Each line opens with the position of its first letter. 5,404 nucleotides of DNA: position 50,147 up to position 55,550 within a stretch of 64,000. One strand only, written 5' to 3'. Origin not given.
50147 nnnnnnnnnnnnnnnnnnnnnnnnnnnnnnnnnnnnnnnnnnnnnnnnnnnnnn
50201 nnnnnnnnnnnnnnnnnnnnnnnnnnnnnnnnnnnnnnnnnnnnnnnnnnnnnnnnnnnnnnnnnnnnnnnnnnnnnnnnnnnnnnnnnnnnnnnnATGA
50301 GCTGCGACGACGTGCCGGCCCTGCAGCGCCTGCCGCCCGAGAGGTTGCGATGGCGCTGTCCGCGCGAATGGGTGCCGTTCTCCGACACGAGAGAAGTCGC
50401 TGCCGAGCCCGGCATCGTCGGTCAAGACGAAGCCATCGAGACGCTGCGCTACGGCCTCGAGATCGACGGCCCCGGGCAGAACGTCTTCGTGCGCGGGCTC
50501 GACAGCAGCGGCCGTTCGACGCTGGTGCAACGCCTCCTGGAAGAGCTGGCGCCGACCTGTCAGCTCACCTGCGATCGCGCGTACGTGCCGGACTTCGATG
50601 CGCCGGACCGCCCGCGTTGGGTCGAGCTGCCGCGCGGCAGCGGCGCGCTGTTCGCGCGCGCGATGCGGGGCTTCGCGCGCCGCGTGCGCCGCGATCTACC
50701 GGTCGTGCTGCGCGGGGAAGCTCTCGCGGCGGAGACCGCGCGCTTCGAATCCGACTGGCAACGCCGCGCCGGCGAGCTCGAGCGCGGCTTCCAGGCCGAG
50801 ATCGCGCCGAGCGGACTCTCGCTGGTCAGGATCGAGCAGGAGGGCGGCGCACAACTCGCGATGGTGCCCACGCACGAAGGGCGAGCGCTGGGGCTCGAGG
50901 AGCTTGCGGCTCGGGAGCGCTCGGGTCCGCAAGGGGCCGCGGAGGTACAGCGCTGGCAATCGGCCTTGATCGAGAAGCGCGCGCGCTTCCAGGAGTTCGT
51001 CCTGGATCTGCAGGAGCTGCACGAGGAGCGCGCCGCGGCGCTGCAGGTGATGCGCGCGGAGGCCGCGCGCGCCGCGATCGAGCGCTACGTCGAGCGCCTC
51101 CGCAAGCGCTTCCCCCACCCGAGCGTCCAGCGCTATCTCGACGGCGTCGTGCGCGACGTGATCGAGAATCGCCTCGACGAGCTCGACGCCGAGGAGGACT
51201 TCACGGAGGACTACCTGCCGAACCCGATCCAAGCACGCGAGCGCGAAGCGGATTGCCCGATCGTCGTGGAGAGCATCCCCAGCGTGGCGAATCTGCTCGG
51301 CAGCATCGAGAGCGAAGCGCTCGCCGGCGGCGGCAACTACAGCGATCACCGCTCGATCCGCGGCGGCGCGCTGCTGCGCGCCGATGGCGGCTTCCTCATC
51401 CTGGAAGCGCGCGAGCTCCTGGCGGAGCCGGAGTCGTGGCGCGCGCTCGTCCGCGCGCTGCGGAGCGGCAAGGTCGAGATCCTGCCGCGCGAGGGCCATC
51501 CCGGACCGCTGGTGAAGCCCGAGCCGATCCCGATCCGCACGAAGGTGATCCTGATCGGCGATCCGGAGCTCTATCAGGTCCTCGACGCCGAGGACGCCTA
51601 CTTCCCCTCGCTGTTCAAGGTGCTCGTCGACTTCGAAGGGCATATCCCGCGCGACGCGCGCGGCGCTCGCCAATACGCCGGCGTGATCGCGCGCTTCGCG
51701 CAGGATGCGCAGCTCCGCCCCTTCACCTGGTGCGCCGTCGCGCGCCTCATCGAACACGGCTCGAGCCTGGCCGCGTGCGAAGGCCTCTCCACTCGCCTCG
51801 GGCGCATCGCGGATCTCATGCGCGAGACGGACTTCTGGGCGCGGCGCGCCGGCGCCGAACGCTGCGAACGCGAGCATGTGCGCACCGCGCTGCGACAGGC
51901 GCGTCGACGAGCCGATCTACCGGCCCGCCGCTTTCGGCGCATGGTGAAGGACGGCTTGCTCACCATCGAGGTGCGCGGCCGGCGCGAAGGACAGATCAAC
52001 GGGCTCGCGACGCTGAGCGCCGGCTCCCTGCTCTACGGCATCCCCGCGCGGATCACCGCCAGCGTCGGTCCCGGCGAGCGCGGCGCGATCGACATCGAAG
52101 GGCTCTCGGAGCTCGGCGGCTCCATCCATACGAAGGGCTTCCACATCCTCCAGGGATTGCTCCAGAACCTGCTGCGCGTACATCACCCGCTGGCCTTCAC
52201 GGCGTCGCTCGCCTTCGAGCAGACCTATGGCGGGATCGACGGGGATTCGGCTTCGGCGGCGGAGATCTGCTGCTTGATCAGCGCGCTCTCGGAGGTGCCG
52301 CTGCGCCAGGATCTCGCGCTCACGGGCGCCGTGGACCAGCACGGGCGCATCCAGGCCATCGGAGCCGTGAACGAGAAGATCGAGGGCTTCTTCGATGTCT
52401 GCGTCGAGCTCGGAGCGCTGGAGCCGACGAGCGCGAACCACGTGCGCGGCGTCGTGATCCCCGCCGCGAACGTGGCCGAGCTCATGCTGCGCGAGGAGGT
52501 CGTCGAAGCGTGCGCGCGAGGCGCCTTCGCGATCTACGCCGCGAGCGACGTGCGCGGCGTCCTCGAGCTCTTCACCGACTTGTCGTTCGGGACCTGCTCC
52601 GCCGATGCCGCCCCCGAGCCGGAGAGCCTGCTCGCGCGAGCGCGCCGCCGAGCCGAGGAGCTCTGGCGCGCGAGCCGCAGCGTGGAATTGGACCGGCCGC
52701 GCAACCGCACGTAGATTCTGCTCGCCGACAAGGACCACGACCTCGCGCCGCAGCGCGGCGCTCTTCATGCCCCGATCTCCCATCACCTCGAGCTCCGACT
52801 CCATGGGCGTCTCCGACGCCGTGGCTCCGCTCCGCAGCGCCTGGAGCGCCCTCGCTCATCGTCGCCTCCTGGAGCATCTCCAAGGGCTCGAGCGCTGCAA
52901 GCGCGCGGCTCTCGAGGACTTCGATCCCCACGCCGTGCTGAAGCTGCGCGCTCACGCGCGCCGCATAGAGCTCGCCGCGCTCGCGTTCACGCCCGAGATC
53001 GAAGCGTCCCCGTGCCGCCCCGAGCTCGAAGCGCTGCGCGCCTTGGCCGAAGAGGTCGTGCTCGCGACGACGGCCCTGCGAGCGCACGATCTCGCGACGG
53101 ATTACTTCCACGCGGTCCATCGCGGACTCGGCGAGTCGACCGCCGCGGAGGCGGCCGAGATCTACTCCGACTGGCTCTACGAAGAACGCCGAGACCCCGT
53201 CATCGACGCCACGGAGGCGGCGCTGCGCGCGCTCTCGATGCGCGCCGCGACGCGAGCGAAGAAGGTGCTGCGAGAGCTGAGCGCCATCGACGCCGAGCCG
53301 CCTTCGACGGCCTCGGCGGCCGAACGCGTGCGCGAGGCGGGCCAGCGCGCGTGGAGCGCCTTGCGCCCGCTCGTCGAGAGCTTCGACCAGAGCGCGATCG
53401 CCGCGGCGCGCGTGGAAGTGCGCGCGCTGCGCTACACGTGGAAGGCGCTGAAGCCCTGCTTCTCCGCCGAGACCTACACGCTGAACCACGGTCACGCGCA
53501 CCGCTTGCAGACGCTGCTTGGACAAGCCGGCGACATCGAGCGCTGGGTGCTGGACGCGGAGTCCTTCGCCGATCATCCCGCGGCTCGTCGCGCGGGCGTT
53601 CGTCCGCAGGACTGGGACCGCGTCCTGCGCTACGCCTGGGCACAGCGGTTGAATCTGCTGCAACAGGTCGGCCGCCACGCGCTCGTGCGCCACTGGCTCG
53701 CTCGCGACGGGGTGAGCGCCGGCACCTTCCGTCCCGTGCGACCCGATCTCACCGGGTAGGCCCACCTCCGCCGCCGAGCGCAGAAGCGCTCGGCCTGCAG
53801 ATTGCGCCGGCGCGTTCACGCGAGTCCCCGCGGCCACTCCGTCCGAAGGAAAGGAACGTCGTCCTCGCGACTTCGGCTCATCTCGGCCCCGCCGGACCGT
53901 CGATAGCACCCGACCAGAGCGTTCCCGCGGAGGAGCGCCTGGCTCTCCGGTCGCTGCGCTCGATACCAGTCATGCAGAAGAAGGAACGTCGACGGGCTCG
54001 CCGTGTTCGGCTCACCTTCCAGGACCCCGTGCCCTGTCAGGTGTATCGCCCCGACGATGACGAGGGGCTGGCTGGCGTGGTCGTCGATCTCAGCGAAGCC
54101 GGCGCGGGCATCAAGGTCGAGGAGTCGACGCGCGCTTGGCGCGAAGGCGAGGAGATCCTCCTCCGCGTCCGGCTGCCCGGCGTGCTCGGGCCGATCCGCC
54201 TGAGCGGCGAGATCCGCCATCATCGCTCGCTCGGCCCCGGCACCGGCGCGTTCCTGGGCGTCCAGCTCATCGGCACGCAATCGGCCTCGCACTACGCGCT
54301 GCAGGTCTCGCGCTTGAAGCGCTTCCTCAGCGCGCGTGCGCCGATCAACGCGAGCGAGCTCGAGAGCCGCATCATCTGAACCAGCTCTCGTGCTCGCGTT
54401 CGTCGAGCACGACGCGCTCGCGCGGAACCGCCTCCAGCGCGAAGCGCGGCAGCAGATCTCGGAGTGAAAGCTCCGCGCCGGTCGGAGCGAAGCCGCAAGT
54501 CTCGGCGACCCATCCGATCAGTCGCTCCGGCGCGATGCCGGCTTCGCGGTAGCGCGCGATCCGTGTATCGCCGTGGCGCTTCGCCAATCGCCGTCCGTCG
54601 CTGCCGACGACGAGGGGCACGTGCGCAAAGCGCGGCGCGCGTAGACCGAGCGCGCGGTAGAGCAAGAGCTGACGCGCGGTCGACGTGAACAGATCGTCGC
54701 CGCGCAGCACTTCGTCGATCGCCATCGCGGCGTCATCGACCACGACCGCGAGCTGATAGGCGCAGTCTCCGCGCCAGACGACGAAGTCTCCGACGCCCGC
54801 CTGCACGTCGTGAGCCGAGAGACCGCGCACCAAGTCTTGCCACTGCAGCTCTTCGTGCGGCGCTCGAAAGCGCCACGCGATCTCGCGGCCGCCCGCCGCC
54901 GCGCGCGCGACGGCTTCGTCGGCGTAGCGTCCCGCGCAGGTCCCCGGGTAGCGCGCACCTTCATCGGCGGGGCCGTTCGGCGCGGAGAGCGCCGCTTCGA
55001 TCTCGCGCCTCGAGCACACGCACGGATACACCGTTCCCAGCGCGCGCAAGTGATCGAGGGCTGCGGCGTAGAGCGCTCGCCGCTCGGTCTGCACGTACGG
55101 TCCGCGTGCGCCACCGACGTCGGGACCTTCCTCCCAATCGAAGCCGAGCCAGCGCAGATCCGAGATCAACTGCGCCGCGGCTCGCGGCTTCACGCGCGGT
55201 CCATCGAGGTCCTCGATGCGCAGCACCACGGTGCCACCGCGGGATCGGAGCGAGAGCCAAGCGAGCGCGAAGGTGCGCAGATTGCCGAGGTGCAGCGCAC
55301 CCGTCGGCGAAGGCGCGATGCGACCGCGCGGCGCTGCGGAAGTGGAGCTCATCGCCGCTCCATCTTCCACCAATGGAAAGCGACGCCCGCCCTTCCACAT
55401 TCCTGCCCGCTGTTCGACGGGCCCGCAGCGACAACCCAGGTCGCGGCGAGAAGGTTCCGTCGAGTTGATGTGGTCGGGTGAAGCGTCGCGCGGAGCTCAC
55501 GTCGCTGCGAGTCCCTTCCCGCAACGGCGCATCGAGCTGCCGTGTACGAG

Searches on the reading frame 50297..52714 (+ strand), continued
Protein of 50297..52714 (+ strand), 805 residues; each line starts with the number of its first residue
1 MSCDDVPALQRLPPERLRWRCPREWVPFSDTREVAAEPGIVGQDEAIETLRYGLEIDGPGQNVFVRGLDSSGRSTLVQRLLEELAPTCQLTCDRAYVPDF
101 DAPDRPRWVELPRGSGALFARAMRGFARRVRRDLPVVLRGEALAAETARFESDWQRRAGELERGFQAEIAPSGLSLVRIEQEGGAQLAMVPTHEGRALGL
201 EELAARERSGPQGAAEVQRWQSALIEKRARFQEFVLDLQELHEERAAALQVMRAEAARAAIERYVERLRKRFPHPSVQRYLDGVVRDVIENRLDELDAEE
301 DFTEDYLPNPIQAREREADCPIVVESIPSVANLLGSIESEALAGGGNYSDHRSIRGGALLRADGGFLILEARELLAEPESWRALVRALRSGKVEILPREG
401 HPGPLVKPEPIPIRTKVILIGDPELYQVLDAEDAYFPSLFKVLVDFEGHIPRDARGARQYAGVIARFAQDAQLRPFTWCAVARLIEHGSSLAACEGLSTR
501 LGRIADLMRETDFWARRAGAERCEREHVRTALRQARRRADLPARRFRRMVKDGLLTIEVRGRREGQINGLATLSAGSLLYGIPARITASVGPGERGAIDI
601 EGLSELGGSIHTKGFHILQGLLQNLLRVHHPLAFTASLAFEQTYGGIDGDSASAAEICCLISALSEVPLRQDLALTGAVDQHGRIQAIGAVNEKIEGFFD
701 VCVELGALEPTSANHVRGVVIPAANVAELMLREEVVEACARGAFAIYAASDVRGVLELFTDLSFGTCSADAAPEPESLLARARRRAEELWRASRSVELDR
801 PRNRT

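Call 47: search_protein_families(library=pfam, alignment_id=A4, max_evalue=0.001)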
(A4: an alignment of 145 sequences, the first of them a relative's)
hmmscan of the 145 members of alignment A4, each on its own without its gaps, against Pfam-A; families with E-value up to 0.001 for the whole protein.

A. member 1, L082:5658-7769:+ (704 aa): 0 families

B. families by the number of members that match (of 145 scanned): 171 families (the first 25 are shown)
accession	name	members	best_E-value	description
PF01594.21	AI-2E_transport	9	2e-50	AI-2E family transporter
PF07690.21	MFS_1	5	3.7e-65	Major Facilitator Superfamily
PF12832.13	MFS_1_like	5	8.8e-15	MFS_1 like family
PF00083.30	Sugar_tr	5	2.6e-12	Sugar (and other) transporter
PF03137.26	OATP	5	7.2e-11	Organic Anion Transporter Polypeptide (OATP) family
PF04055.27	Radical_SAM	4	1.6e-19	Radical SAM superfamily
PF05977.19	MFS_3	3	1.7e-10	Transmembrane secretion effector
PF13519.12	VWA_2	3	1.2e-06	von Willebrand factor type A domain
PF13353.11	Fer4_12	3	2.7e-05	4Fe-4S single cluster domain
PF25183.1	OMP_b-brl_4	2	9.3e-146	Outer membrane beta barrel domain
PF00224.27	PK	2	2.7e-116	Pyruvate kinase, barrel domain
PF00266.25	Aminotran_5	2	9.2e-49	Aminotransferase class-V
PF02784.22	Orn_Arg_deC_N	2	7e-40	Pyridoxal-dependent decarboxylase, pyridoxal binding domain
PF00696.33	AA_kinase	2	2e-39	Amino acid kinase family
PF03550.21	LolB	2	7.8e-33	Outer membrane lipoprotein LolB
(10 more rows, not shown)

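Call 52: search_protein_families(library=pfam, proteins=[L092:4151-5782:-, L092:5815-6282:+, L092:6230-6670:-, L092:7039-7935:+, L092:10462-10968:-, L092:11989-13242:+], max_evalue=0.001)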
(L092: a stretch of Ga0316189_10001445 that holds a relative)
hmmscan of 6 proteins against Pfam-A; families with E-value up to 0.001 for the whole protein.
L092:4151-5782:- (544 aa): 4 families
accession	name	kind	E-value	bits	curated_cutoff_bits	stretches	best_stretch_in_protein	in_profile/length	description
PF25106.1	VWA_4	-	1.6e-11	44.5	27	1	313-440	3-120/169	von Willebrand factor A domain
PF00092.34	VWA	-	3.9e-07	30.9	23.8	1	311-459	1-145/174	von Willebrand factor type A domain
PF13519.12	VWA_2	-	8.1e-05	23.6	27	1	312-424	1-106/107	von Willebrand factor type A domain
PF13620.12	CarboxypepD_reg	-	0.00016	22.4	32.3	1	231-289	5-63/82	Carboxypeptidase regulatory-like domain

L092:5815-6282:+ (156 aa): 0 families

L092:6230-6670:- (147 aa): 0 families

L092:7039-7935:+ (299 aa): 1 family
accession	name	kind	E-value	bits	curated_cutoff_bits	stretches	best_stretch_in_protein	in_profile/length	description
PF10604.15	Polyketide_cyc2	-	1.3e-13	51.9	27.4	1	137-279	2-141/142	Polyketide cyclase / dehydrase and lipid transport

L092:10462-10968:- (169 aa): 0 families

L092:11989-13242:+ (418 aa): 2 families
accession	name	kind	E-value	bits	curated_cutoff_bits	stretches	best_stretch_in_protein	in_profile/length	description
PF05375.19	Pacifastin_I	-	3.7e-29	100.6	27.9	4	199-230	2-31/40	Pacifastin inhibitor (LCMII)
PF00093.24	VWC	-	0.00013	22.6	27.6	0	246-284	16-53/57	von Willebrand factor type C domain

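Call 72: find_encoding_contigs(protein=P0043, flank=8000, max_places=2)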
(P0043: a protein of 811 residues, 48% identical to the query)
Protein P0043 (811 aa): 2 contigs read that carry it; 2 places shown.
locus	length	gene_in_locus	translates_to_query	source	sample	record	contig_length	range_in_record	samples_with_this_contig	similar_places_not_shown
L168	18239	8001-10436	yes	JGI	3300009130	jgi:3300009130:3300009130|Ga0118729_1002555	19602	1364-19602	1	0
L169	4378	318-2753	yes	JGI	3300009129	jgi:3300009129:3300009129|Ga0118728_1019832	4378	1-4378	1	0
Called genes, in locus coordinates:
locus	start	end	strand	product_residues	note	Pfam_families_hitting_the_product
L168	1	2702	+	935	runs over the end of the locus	PF00456:Transketolase_N (faint)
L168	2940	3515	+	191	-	-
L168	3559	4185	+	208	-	PF00293:NUDIX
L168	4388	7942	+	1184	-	PF13620:CarboxypepD_reg (faint), PF01833:TIG (weak)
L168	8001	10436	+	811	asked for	PF20437:LonC_helical, PF13654:AAA_32, PF20436:LonB_AAA-LID, PF05362:Lon_C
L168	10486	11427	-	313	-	PF01513:NAD_kinase, PF20143:NAD_kinase_C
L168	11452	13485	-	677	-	PF13292:DXP_synthase_N, PF02779:Transket_pyr, PF02780:Transketolase_C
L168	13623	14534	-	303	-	PF00348:polyprenyl_synt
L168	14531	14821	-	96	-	PF02609:Exonuc_VII_S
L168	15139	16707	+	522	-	PF02310:B12-binding, PF04055:Radical_SAM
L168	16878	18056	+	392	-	PF01960:ArgJ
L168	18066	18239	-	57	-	?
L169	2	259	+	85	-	?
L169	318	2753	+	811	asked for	PF20437:LonC_helical, PF13654:AAA_32, PF20436:LonB_AAA-LID, PF05362:Lon_C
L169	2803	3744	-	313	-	PF01513:NAD_kinase, PF20143:NAD_kinase_C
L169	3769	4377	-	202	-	?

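Call 78: search_protein_families(library=padloc, proteins=[window:50297-52714:+], max_evalue=0.001)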
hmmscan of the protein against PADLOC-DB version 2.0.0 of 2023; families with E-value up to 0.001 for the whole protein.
window:50297-52714:+ (805 aa): 0 families

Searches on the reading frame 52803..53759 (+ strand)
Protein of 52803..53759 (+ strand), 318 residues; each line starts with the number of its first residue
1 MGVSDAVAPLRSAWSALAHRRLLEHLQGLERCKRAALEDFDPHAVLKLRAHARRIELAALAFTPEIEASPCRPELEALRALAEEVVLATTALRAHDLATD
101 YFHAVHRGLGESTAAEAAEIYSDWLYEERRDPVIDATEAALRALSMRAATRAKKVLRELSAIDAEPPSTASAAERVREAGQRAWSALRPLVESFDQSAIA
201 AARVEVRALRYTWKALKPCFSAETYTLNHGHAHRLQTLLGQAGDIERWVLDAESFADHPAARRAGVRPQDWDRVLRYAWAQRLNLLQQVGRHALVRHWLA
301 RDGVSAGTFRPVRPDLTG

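Call 3: search_protein_families(library=pfam, proteins=[window:52803-53759:+], max_evalue=0.01)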
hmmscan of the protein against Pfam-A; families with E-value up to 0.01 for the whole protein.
window:52803-53759:+ (318 aa): 1 family
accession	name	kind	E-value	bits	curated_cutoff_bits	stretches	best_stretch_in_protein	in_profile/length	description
PF05235.19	CHAD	-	3.3e-09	37.5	25.6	1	22-246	3-221/228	CHAD domain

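Call 4: search_protein_families(library=ncbifam, proteins=[window:52803-53759:+], max_evalue=0.01)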
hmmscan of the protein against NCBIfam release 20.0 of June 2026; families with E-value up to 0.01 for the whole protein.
window:52803-53759:+ (318 aa): 0 families

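Call 23: find_homologous_proteins(query=window:52803-53759:+, max_evalue=0.001)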
Query window:52803-53759:+ (318 aa): 3 proteins with E <= 0.001 among 8000 candidates.
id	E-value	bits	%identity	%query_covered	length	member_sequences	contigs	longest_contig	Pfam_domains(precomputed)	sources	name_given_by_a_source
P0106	1.3e-150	519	79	96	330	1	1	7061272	PF05235.20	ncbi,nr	ncbi:MAG: CHAD domain-containing protein [Planctomycetes bacterium]|nr:CHAD domain-containing protei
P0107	1.8e-131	456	72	95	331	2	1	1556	PF05235.20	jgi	jgi:hypothetical protein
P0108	5.1e-131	455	72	96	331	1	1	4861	PF05235.20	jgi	jgi:hypothetical protein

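Call 78: search_protein_families(library=padloc, proteins=[window:52803-53759:+], max_evalue=0.001)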
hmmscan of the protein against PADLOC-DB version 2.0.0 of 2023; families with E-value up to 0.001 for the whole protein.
window:52803-53759:+ (318 aa): 0 families

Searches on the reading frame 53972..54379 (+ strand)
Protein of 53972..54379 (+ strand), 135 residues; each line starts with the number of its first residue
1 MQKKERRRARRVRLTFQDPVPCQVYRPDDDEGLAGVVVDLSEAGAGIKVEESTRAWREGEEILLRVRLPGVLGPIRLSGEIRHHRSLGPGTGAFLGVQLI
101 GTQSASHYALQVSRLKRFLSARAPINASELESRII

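Call 3: search_protein_families(library=pfam, proteins=[window:53972-54379:+], max_evalue=0.01)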
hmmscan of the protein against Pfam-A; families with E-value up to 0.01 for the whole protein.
window:53972-54379:+ (135 aa): 1 family
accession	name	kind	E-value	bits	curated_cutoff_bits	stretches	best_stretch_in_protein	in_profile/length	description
PF07238.19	PilZ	-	2.1e-10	41.3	22.5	1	5-104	1-90/102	PilZ domain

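Call 4: search_protein_families(library=ncbifam, proteins=[window:53972-54379:+], max_evalue=0.01)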
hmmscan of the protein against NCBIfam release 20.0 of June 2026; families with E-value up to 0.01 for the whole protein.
window:53972-54379:+ (135 aa): 1 family
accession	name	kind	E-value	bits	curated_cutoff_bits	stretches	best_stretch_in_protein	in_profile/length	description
TIGR02266.1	gmx_TIGR02266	paralog_domain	1.6e-05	25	68.7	1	26-111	10-92/96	TIGR02266 family protein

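Call 42: search_protein_representatives(protein=window:53972-54379:+)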
Query: 135 residues. Proteins with E-value up to 0.001 (for the whole library): 25; up to 1e-10: 1; up to 1e-30: 1. The best 25 are listed.
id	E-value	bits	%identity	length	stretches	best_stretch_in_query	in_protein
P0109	5.6e-75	265.5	92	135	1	1-135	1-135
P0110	1.9e-08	50.4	31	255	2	6-101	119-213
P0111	9.6e-07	44.9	31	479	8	103-132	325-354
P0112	2.5e-06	43.6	33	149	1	7-120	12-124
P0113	5.2e-06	42.5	31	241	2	25-99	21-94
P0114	7.1e-06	42.1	30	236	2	5-100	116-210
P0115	1.4e-05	41.2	35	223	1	3-97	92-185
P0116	2.4e-05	40.4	29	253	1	3-118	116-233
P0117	2.6e-05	40.3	30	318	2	42-108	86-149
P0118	3.8e-05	39.7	30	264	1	5-119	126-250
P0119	2.2e-04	37.2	31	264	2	6-111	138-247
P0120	2.9e-04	36.9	28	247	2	6-84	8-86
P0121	3.0e-04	36.9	32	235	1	5-100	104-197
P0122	3.3e-04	36.7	40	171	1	29-115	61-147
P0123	3.4e-04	36.7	31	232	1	5-123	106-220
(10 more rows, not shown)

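Call 78: search_protein_families(library=padloc, proteins=[window:53972-54379:+], max_evalue=0.001)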
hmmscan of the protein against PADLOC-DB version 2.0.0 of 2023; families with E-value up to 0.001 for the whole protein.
window:53972-54379:+ (135 aa): 0 families

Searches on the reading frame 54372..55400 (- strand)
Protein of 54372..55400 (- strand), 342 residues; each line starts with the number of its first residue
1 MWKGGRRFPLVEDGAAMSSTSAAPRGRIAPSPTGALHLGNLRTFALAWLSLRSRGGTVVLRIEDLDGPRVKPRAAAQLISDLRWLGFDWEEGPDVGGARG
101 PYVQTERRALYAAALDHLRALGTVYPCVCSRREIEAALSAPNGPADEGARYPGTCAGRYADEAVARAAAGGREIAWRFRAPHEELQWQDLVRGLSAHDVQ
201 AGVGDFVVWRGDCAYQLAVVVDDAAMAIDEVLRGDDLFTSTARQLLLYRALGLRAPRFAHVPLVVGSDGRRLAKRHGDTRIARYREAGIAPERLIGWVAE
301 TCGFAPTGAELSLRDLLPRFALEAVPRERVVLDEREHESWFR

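Call 3: search_protein_families(library=pfam, proteins=[window:54372-55400:-], max_evalue=0.01)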
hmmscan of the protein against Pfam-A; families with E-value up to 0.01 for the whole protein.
window:54372-55400:- (342 aa): 1 family
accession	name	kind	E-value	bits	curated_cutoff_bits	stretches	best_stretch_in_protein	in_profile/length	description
PF00749.27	tRNA-synt_1c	-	3.6e-45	154.7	23.4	1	26-299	4-273/314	tRNA synthetases class I (E and Q), catalytic domain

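Call 4: search_protein_families(library=ncbifam, proteins=[window:54372-55400:-], max_evalue=0.01)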
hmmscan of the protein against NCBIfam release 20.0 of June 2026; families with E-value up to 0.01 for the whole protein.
window:54372-55400:- (342 aa): 10 families
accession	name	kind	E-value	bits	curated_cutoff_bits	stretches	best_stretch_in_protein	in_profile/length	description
NF004315.1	PRK05710.1-4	equivalog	2.5e-82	276.4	250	1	26-296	1-272/274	tRNA glutamyl-Q(34) synthetase GluQRS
TIGR03838.1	queuosine_YadB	equivalog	1.6e-80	270.4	276.7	1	25-284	2-242/272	tRNA glutamyl-Q(34) synthetase GluQRS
NF004314.0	PRK05710.1-3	equivalog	6.5e-73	245.7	256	1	21-308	4-264/297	tRNA glutamyl-Q(34) synthetase GluQRS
TIGR00464.1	gltX_bact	equivalog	6.8e-68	229.7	289.95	1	26-328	4-299/470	glutamate--tRNA ligase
NF004313.0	PRK05710.1-2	equivalog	2.1e-66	224.1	380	1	25-282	6-252/299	tRNA glutamyl-Q(34) synthetase GluQRS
NF004312.0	PRK05710.1-1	equivalog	5.5e-40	137.6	453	1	23-276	13-241/306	tRNA glutamyl-Q(34) synthetase GluQRS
NF003169.0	PRK04156.1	equivalog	3.5e-21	75.5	516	2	27-135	105-206/567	glutamate--tRNA ligase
TIGR00463.1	gltX_arch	equivalog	1.9e-13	49.8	401.75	2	27-91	97-161/560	glutamate--tRNA ligase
NF011291.0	PRK14703.1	equivalog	8.2e-07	27.6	681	1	27-91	35-99/769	glutamine--tRNA ligase/YqeY domain fusion protein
TIGR00440.1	glnS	equivalog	0.00037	19.5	425.8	1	25-136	2-105/524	glutamine--tRNA ligase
